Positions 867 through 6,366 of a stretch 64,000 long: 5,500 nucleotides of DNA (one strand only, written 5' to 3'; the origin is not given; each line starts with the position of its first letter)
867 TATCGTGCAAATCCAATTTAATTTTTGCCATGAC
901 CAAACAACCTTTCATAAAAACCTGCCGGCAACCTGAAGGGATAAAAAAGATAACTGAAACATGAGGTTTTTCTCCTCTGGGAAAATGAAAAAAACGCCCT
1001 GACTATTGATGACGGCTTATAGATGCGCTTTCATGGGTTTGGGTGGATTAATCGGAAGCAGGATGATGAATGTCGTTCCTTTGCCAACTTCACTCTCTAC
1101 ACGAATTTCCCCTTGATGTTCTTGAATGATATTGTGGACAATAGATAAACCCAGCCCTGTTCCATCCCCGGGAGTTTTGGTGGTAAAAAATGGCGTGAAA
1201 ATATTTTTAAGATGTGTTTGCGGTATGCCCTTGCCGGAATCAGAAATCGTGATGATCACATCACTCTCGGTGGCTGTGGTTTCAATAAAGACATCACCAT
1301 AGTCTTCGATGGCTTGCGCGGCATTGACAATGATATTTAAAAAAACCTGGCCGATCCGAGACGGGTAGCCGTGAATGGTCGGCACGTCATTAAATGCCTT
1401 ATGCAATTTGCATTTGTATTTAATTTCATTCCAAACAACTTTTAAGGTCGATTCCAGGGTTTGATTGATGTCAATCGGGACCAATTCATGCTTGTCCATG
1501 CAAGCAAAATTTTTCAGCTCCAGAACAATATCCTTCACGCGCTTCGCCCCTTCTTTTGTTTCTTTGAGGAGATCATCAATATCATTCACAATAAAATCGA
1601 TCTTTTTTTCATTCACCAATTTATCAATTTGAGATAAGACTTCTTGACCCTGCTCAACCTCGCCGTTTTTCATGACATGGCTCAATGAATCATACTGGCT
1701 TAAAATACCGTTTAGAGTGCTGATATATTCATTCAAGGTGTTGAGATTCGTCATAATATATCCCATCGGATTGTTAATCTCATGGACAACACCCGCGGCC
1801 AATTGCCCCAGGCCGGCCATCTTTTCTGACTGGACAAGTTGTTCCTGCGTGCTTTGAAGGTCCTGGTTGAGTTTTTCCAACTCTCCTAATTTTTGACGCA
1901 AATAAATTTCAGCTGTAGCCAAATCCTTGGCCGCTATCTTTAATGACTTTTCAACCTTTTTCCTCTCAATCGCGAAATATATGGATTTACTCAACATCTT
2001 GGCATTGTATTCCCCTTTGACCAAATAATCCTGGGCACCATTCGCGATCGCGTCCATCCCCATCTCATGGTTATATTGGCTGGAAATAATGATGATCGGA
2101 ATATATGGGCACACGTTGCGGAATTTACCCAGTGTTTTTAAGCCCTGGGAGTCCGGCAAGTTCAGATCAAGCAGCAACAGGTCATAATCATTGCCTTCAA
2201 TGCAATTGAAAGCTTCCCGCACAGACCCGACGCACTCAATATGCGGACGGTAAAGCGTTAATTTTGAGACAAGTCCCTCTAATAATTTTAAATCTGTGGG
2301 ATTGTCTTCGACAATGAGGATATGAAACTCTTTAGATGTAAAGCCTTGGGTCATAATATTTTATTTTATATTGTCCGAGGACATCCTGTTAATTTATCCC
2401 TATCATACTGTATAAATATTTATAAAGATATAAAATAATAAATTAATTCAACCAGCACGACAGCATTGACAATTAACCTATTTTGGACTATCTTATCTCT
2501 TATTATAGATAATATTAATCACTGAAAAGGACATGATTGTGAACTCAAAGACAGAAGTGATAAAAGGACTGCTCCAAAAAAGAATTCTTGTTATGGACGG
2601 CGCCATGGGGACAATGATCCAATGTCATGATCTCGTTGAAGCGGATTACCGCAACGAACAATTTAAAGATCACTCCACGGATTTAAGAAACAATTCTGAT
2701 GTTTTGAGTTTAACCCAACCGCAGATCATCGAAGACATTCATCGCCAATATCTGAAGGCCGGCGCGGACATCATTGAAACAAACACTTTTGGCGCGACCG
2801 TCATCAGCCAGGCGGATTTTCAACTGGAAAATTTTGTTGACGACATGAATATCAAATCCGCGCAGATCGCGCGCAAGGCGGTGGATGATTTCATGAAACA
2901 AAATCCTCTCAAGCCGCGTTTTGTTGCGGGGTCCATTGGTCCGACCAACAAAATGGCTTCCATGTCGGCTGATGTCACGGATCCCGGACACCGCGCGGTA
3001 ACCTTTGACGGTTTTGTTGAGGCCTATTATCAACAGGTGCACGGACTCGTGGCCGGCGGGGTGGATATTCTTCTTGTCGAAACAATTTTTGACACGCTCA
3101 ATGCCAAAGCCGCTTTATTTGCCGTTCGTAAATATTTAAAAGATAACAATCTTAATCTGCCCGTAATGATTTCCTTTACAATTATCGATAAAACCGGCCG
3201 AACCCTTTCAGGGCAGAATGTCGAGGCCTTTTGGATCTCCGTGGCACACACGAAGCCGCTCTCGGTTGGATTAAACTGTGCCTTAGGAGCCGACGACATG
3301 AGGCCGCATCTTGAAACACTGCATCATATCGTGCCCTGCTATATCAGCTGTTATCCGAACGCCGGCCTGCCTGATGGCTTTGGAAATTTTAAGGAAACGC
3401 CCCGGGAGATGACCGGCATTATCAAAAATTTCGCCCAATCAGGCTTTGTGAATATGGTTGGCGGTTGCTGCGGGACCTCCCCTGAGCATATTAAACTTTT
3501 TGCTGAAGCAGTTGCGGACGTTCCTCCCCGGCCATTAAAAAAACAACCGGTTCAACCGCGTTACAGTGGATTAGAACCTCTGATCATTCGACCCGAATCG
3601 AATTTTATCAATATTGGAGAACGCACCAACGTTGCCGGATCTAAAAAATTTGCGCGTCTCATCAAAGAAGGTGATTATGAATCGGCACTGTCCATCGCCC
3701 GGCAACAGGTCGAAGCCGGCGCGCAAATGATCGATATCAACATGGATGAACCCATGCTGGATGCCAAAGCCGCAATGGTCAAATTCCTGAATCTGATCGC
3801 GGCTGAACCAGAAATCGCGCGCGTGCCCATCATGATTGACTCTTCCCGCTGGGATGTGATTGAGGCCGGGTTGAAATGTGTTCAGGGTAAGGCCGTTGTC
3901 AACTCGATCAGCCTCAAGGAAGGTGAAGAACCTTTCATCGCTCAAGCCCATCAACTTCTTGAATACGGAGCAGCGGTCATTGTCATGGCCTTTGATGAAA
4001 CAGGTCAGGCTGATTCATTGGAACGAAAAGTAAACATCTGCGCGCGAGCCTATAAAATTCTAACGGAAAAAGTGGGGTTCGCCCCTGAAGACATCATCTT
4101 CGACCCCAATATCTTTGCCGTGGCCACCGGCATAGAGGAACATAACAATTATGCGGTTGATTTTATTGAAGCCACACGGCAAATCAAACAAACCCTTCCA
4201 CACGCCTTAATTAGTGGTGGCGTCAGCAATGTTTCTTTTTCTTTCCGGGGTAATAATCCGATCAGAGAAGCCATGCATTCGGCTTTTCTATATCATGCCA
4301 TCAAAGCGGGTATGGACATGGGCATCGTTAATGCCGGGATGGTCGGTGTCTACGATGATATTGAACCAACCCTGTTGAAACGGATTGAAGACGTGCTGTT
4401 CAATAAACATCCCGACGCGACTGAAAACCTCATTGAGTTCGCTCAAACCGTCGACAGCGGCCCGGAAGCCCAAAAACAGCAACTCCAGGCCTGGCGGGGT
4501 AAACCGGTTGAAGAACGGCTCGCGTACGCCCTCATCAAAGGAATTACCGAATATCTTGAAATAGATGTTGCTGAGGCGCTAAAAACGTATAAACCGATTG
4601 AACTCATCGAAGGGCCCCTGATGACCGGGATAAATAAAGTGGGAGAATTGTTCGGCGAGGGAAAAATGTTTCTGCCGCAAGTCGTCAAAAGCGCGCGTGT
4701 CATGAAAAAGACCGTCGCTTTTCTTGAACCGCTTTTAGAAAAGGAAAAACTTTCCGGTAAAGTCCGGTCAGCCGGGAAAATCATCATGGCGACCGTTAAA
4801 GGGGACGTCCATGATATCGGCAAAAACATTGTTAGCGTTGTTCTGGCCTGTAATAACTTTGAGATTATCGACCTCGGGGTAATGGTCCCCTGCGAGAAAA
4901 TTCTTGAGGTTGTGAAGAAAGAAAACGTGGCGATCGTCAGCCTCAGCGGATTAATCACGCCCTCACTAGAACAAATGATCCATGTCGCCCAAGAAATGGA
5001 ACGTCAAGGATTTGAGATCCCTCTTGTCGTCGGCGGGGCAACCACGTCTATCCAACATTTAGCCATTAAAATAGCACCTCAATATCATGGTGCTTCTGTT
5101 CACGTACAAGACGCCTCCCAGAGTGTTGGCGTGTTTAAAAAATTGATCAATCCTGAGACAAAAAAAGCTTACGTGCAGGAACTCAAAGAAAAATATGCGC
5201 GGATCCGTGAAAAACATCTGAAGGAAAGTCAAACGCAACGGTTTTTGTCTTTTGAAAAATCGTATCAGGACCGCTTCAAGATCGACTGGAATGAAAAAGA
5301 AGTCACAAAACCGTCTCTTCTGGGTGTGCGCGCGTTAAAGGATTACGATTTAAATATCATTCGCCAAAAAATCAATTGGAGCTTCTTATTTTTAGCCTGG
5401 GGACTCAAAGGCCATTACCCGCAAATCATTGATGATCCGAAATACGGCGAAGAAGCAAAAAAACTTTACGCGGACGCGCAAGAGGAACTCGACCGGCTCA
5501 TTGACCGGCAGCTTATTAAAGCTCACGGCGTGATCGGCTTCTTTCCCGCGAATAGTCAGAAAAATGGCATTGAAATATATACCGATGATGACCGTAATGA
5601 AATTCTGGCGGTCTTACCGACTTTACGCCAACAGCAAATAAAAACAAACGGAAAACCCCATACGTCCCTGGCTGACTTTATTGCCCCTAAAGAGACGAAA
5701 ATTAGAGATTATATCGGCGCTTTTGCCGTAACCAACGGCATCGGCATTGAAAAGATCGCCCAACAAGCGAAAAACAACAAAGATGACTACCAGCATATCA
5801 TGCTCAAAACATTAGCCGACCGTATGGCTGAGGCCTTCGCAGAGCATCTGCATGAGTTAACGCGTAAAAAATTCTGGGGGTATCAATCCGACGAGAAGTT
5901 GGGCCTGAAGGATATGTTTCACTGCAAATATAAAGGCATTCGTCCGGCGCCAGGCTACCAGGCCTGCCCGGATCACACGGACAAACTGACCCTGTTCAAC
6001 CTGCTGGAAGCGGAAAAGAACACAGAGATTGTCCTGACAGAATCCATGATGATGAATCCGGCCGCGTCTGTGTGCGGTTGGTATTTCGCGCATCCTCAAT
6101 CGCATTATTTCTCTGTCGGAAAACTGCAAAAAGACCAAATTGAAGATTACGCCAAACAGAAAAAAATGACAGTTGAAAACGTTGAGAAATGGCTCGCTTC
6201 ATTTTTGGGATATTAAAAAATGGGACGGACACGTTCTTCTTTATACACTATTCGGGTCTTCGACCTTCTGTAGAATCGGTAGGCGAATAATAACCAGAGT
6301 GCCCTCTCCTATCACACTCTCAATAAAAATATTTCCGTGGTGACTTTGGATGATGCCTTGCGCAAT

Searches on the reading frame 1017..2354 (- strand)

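Call 8: search_protein_families(library=pfam, proteins=[window:1017-2354:-], max_evalue=0.001)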
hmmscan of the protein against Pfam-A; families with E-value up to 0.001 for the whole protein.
window:1017-2354:- (445 aa): 5 families
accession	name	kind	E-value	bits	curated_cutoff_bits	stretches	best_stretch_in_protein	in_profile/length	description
PF02518.31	HATPase_c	-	5.5e-27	94.8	26.4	1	331-435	3-109/111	Histidine kinase-, DNA gyrase B-, and HSP90-like ATPase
PF00072.30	Response_reg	-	2.6e-18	66.6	30.2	1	12-120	1-106/111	Response regulator receiver domain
PF14501.12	HATPase_c_5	-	5.2e-07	30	22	1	336-424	8-93/102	GHKL domain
PF00512.31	HisKA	-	0.00029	21.2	26.9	0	183-220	3-46/66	His Kinase A (phospho-acceptor) domain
PF08649.15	DASH_Dad1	-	0.00056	20.5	31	0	189-225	9-45/55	DASH complex subunit Dad1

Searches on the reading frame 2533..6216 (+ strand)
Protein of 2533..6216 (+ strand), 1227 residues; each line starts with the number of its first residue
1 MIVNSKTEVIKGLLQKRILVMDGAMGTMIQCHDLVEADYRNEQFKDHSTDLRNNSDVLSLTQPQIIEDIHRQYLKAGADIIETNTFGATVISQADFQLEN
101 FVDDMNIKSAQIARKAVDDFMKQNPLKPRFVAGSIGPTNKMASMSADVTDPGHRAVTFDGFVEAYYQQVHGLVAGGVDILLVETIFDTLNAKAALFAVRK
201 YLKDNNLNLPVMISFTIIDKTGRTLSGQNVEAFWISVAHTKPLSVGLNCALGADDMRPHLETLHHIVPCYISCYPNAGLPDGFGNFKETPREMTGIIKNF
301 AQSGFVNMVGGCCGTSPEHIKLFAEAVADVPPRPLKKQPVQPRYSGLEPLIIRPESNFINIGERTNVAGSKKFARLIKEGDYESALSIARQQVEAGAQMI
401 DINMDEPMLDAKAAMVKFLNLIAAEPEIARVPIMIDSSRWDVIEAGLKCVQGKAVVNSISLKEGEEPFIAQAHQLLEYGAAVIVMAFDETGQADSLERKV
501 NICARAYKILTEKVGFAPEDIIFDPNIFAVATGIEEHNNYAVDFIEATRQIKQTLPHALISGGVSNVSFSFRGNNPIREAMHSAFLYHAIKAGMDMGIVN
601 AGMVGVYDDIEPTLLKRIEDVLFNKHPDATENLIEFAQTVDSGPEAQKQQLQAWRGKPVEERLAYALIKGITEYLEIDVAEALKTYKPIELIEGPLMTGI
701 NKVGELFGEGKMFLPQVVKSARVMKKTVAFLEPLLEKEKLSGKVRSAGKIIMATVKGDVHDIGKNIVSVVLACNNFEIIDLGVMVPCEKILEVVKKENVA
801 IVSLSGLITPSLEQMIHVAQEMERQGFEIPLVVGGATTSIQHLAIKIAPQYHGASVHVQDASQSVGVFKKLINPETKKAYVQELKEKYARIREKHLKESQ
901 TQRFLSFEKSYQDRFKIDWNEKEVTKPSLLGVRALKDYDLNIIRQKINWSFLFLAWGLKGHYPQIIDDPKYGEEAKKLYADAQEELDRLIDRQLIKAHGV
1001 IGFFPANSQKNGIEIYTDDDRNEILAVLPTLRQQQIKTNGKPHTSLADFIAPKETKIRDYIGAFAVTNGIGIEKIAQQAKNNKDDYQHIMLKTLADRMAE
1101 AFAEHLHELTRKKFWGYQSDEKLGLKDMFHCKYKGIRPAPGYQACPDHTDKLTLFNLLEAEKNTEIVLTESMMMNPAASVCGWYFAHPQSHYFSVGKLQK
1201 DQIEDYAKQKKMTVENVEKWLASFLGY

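Call 8: search_protein_families(library=pfam, proteins=[window:2533-6216:+], max_evalue=0.001)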
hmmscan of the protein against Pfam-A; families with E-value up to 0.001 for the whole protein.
window:2533-6216:+ (1227 aa): 5 families
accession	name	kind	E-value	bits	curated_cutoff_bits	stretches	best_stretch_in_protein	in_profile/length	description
PF02965.22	Met_synt_B12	-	1.1e-116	389.6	25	1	940-1210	2-272/273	Vitamin B12 dependent methionine synthase, activation domain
PF02574.22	S-methyl_trans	-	2.1e-95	320.3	22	1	19-327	1-283/283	Homocysteine S-methyltransferase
PF00809.28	Pterin_bind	-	4.4e-63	213.6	25.5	1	362-600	1-244/244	Pterin binding enzyme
PF02607.22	B12-binding_2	-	2.7e-22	79.2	23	1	659-732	1-74/74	B12 binding domain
PF02310.24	B12-binding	-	2e-19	70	32.1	1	748-841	1-94/121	B12 binding domain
